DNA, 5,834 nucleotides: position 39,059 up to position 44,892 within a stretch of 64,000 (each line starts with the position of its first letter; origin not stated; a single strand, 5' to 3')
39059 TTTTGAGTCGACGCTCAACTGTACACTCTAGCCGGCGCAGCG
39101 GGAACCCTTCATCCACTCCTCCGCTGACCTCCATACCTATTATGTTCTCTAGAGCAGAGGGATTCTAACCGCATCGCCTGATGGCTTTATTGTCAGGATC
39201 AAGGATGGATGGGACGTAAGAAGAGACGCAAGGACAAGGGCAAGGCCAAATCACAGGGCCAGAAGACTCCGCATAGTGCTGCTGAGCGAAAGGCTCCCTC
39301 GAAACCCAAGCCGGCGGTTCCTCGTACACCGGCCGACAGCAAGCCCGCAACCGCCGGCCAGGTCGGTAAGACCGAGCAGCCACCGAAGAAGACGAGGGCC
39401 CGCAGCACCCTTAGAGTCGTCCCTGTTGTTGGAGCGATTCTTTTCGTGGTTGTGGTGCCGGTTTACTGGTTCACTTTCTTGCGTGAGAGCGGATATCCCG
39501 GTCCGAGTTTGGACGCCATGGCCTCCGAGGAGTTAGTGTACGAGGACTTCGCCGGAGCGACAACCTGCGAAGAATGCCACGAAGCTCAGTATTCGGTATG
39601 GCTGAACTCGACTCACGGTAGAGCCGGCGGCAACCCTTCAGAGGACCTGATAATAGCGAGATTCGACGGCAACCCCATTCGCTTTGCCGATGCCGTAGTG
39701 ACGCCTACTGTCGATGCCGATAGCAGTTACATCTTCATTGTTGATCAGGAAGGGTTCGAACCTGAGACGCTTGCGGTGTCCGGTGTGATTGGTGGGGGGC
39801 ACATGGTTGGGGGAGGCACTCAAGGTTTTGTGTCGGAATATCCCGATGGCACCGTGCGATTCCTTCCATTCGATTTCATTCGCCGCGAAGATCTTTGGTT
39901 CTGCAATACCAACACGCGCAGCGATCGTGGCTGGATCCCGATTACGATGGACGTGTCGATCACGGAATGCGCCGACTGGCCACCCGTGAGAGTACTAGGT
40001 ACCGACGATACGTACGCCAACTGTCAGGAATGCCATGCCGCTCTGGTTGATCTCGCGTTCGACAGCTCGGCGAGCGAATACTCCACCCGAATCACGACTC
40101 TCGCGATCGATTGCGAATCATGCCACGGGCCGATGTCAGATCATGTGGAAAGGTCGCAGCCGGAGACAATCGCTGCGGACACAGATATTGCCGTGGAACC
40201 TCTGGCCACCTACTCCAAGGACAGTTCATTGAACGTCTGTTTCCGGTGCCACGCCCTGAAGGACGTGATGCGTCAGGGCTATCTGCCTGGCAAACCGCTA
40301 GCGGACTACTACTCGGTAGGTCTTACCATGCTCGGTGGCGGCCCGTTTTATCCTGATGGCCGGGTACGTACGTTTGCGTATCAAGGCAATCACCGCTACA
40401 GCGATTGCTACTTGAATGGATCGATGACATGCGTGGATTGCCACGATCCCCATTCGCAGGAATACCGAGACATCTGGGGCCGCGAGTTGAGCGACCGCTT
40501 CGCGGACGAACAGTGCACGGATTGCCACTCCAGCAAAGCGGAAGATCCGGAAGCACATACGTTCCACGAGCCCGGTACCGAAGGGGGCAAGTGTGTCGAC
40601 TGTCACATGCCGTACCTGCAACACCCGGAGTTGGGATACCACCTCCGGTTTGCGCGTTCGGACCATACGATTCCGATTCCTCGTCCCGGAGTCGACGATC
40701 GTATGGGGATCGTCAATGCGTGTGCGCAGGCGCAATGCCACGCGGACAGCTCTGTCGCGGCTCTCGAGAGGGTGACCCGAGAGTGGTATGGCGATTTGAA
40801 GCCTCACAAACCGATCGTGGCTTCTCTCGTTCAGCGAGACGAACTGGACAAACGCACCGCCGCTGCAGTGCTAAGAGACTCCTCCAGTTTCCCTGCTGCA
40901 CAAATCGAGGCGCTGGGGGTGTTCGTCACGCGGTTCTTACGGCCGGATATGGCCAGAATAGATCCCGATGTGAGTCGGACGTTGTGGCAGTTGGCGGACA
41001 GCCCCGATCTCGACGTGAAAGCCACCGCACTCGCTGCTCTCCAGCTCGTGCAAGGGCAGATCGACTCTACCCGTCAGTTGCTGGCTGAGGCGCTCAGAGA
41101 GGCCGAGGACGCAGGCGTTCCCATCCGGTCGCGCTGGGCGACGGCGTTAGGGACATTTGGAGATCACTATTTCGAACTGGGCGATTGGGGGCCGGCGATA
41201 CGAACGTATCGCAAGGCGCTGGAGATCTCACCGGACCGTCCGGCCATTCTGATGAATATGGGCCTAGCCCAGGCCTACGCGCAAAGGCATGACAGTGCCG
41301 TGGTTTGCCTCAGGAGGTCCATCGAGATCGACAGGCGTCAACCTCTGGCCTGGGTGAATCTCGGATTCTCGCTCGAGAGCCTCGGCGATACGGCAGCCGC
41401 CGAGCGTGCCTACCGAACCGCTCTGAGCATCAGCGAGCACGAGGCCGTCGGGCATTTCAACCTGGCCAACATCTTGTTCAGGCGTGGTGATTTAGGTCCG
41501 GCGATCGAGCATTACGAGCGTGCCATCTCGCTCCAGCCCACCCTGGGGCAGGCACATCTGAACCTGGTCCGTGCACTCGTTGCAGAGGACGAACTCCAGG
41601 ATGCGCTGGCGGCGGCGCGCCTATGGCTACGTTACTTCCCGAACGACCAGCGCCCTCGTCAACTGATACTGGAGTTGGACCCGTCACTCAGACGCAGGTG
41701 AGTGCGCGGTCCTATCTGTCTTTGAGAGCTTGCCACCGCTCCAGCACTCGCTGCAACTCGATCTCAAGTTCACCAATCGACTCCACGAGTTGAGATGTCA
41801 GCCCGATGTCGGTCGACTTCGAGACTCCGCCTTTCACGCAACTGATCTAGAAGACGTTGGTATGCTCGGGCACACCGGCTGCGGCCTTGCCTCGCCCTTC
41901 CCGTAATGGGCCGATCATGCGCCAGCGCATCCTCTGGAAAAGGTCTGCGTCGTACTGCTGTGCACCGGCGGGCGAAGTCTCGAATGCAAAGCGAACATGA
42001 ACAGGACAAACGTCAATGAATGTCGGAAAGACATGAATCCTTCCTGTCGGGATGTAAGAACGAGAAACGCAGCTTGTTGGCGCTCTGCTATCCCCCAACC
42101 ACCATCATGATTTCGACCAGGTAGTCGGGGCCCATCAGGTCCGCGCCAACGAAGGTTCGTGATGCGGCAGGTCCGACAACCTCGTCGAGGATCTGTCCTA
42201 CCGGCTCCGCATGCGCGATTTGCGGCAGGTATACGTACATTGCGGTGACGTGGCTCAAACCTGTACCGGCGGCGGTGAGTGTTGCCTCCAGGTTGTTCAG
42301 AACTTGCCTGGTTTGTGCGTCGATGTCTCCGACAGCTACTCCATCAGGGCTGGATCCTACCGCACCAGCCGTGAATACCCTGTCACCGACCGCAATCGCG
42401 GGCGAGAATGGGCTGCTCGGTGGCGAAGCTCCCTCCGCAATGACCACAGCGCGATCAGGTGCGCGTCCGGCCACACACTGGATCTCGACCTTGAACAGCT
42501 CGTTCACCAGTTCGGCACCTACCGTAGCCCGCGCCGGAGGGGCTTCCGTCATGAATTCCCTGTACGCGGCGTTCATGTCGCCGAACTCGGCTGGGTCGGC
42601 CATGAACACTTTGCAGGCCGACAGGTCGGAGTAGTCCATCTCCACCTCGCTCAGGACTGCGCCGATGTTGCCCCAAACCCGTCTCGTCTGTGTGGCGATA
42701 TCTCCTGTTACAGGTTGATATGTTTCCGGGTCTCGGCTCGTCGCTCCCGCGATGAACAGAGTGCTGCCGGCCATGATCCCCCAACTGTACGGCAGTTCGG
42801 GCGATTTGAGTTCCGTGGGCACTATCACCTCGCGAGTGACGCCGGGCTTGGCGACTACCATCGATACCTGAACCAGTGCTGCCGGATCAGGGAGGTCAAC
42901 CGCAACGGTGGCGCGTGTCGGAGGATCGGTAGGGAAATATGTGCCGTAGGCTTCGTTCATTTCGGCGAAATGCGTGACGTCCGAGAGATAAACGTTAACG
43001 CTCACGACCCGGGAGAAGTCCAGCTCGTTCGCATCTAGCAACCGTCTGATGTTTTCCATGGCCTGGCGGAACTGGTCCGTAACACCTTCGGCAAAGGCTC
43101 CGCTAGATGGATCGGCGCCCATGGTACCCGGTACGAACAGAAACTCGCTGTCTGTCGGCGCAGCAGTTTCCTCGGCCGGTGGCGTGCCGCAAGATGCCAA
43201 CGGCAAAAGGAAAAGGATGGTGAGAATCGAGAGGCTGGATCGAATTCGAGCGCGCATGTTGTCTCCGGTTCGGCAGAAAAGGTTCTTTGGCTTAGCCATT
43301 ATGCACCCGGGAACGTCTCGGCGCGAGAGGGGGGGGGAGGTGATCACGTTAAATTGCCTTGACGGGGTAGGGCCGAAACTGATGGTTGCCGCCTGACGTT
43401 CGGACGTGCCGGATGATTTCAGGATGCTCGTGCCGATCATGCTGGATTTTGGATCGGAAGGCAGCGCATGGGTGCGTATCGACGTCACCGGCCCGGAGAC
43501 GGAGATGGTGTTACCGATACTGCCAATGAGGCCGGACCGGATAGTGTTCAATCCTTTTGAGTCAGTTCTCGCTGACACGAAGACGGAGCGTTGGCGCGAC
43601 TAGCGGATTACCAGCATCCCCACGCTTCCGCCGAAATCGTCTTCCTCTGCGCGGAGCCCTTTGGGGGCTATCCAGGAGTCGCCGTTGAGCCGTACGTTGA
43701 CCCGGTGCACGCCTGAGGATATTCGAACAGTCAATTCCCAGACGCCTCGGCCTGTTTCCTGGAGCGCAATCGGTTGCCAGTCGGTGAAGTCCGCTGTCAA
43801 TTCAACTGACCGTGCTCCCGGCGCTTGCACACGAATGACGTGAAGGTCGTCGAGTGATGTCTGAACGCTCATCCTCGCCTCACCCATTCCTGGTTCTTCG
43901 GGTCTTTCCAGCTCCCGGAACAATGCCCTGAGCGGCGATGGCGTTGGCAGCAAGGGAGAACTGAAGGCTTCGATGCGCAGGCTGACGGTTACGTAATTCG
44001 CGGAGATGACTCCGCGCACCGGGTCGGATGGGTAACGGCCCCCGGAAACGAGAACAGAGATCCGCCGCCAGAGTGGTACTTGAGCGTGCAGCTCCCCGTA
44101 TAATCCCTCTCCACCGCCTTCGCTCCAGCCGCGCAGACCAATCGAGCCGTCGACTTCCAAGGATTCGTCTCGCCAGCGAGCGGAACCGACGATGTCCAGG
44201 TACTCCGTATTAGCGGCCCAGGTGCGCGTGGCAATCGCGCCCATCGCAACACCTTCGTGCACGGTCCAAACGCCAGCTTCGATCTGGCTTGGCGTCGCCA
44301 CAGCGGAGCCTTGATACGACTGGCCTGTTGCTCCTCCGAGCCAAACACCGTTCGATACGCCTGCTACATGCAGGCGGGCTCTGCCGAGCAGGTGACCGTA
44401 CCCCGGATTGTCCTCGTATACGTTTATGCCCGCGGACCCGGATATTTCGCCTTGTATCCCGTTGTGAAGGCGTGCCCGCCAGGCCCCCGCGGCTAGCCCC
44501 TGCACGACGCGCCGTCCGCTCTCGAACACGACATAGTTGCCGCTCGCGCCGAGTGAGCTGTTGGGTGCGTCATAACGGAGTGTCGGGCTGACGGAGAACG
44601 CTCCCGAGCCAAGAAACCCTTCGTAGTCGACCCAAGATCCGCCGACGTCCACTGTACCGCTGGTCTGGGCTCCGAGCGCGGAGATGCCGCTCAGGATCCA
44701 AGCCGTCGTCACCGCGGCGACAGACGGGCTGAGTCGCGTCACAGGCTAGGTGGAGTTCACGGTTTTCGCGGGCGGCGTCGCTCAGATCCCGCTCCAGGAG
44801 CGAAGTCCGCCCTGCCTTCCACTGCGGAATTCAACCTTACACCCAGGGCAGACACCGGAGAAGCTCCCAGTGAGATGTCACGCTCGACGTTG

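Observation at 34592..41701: Redox island with no recognisable catalytic subunit: EB_dh haem-b protein, cupredoxin::polyferredoxin fusion and CuA-like cupredoxin, flanked by a 4-domain cytochrome c and an 8-haem TPR cytochrome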

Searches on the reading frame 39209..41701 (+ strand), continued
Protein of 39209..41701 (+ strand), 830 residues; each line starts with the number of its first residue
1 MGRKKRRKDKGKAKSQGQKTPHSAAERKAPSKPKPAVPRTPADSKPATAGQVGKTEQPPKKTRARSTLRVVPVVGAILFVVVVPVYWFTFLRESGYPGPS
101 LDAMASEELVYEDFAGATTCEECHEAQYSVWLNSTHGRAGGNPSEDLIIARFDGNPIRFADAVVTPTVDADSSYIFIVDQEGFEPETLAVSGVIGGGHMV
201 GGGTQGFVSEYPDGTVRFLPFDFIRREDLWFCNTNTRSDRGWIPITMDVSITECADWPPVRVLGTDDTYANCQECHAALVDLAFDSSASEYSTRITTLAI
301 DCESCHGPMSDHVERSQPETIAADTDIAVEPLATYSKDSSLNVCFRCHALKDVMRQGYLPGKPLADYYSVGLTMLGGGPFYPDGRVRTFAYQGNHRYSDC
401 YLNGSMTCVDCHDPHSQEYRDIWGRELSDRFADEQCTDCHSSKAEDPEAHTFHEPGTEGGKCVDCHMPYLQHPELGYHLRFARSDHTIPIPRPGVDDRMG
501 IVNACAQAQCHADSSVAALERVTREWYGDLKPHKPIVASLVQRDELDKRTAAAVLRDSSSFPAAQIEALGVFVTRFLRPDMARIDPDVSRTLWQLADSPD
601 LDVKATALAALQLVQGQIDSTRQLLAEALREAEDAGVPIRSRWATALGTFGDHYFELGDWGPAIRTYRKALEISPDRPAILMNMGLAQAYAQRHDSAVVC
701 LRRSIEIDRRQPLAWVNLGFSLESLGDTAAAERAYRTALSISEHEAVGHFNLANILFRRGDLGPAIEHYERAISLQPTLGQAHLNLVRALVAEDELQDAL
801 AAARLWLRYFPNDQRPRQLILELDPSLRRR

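Call 55: predict_structure(alignment_id=A2)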
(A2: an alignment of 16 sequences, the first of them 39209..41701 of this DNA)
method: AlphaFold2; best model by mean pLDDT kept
length: 830 residues; sequences in the alignment: 16
mean_pLDDT: 55.0   pTM: 0.46
mean pLDDT of the five models: 55.0, 54.0, 52.4, 52.0, 49.9
residues with pLDDT >= 90: 118; 70-90: 171; 50-70: 87; < 50: 454
segments of 3 or more residues with pLDDT < 50: 1-72, 86-94, 101-143, 193-205, 214-216, 220-237, 239-427, 429-516, 518-520, 526-533
pLDDT, mean of each block of 10 residues (from residue 1): 32 28 29 26 27 29 34 52 50 51 36 39 38 35 53 69 78 80 76 41 45 50 42 46 42 38 27 27 31 29 29 36 25 29 31 31 37 35 34 26 27 33 42 37 41 40 26 24 24 34 36 45 48 53 57 55 67 82 80 84 85 88 86 77 83 86 94 84 93 97 89 91 96 96 87 96 97 88 94 92 88 84 70
secondary structure, 60 per line:
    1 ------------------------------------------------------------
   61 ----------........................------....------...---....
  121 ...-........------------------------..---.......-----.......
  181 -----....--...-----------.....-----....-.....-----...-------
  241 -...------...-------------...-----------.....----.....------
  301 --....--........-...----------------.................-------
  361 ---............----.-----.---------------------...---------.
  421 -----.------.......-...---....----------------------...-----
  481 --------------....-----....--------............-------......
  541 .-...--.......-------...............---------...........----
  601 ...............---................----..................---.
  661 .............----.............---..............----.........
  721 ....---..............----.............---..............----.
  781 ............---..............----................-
elements in order (helices of 4 or more, strands of 3 or more residues): H71-94 H101-104 H117-123 H125-132 E162-168 E174-180 E186-189 E192-194 E206-210 E216-219 H221-225 E231-233 E242-244 E281-285 E290-294 H303-306 H309-316 H337-353 H364-375 H433-439 H447-450 H495-498 H504-507 H516-527 H535-541 H548-554 H562-576 H586-596 H601-615 H619-634 H639-656 H660-673 H678-690 H694-707 H712-724 H728-741 H746-758 H762-775 H780-792 H796-809 H814-829

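Call 59: search_protein_families(library=pfam, proteins=[L086:7315-8037:+], max_evalue=0.001)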
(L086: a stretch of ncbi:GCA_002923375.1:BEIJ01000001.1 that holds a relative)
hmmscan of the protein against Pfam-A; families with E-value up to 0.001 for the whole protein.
L086:7315-8037:+ (240 aa): 3 families
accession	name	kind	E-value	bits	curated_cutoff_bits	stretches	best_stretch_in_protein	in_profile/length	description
PF13442.11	Cytochrome_CBB3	-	5e-16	59.2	27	1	139-224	4-68/68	Cytochrome C oxidase, cbb3-type, subunit III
PF00034.26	Cytochrom_C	-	1.4e-14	55.6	21.3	1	141-227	4-89/90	Cytochrome c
PF02433.20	FixO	-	0.00078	19.4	29.6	0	66-101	102-137/219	Cytochrome C oxidase, mono-heme subunit/FixO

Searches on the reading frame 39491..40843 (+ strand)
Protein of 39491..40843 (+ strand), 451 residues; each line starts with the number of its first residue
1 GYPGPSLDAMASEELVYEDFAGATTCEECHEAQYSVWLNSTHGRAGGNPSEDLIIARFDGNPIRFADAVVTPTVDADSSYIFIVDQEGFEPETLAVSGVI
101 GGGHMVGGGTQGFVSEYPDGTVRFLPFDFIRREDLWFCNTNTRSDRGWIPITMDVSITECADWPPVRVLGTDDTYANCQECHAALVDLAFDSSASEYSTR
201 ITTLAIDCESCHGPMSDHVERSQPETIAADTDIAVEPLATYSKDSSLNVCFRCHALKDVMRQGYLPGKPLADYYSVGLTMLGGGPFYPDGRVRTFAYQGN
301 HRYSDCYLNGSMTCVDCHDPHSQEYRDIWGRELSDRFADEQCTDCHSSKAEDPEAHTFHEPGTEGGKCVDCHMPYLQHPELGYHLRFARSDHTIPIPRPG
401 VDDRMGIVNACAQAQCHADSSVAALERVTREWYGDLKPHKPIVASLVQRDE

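Call 58: search_solved_structures(query=A3, max_evalue=1)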
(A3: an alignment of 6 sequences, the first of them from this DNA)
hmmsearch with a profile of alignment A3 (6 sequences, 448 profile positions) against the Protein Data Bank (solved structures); distinct sequences matched with E-value up to 1: 13.
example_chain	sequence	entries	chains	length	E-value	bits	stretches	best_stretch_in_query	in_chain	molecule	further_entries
6i5b_A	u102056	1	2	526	4.6e-16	62.1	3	363-447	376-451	Uncharacterized protein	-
4rkm_A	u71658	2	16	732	8.2e-07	31.6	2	8-48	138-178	MccA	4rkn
1bvb_A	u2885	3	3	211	0.0027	20.1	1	18-45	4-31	CYTOCHROME C-554 | CYTOCHROME C554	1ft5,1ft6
8bcx_A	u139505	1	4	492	0.0073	18.6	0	362-417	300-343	Nitrite reductase (cytochrome; ammonia-forming)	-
9sze_D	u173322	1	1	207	0.011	18.1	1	233-287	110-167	Distal tail protein 2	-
3ubr_A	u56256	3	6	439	0.017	17.4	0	348-418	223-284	Cytochrome c-552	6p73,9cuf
5ze8_A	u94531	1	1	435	0.033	16.5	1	19-46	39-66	cytochrome c552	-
6qvm_A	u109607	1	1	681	0.044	16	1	186-242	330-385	Multiheme cytochrome cf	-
6r2q_A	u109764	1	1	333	0.047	16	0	177-374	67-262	Cystathionine beta-synthase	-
9wt9_A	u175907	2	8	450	0.098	14.9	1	7-44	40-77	Cytochrome c,Multiheme cytochrome c selenoprotein mutant (MccSep U325A) | Cytochrome c,Multiheme cytochrome c selenoprotein (MccSep)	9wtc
9wt8_A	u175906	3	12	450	0.098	14.9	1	7-44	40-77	Cytochrome c,Multiheme cytochrome c selenoprotein (MccSep)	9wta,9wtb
9q8p_A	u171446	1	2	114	0.43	12.8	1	59-93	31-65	Fungal Immunomodulatory Protein FIP-ach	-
1qdb_A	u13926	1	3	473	0.87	11.8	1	310-352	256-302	CYTOCHROME C NITRITE REDUCTASE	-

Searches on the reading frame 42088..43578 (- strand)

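Call 13: search_protein_families(library=pfam, proteins=[window:42088-43578:-], max_evalue=0.0001)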
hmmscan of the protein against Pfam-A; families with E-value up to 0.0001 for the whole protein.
window:42088-43578:- (496 aa): 1 family
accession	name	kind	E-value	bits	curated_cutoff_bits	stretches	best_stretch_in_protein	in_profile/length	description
PF01042.26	Ribonuc_L-PSP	-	3.9e-66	221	27.3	3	260-370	7-119/121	Endoribonuclease L-PSP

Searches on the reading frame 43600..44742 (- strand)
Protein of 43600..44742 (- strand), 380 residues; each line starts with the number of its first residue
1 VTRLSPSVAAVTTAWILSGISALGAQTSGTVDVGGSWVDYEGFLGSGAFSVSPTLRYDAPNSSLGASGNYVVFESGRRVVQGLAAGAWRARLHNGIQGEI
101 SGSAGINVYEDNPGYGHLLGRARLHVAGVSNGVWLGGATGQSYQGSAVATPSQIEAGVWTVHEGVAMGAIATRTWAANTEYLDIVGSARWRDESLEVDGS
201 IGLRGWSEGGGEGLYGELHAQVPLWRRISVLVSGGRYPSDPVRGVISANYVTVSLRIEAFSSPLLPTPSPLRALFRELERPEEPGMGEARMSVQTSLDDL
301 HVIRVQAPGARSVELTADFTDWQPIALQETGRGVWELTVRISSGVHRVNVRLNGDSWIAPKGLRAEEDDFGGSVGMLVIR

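Call 70: search_protein_families(library=pfam, proteins=[window:43600-44742:-], max_evalue=0.0001)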
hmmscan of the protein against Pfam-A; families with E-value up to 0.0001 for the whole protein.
window:43600-44742:- (380 aa): 1 family
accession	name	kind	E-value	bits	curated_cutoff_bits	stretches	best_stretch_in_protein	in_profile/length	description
PF02922.24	CBM_48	-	9.7e-05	23.1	22.4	0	302-354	14-70/83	Carbohydrate-binding module 48 (Isoamylase N-terminal domain)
